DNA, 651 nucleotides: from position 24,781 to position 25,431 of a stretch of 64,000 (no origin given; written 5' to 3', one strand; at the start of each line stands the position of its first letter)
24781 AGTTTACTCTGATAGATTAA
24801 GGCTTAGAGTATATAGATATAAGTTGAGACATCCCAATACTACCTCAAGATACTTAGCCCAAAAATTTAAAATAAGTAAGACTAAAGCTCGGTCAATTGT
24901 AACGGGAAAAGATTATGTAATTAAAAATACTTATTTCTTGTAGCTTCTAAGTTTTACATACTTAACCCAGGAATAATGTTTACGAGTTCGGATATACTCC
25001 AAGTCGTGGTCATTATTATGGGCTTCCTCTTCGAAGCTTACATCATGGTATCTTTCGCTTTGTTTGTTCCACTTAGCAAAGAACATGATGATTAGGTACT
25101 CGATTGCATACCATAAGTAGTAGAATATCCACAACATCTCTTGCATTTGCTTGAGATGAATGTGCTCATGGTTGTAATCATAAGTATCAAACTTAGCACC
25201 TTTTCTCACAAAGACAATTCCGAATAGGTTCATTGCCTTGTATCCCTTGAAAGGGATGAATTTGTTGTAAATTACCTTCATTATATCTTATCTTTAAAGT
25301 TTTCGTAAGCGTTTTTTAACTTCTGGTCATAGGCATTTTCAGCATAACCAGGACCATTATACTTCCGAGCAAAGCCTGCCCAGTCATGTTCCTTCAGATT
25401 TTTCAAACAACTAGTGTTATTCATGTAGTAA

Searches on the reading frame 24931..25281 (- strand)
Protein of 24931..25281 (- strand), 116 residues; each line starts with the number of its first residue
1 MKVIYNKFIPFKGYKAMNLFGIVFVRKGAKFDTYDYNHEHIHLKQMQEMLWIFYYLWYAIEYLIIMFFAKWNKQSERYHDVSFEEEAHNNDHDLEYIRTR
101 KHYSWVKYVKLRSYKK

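Call 39: search_protein_families(library=pfam, proteins=[window:24931-25281:-], max_evalue=0.05)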
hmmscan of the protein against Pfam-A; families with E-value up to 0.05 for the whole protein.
window:24931-25281:- (116 aa): 0 families

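Call 65: search_protein_families(library=phrogs, proteins=[window:24931-25281:-], max_evalue=0.01)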
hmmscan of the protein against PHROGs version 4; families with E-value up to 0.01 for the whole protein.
window:24931-25281:- (116 aa): 1 family
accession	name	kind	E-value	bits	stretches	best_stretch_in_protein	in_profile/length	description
phrog_15610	-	other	5.7e-41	139.9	1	1-108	1-104/105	protease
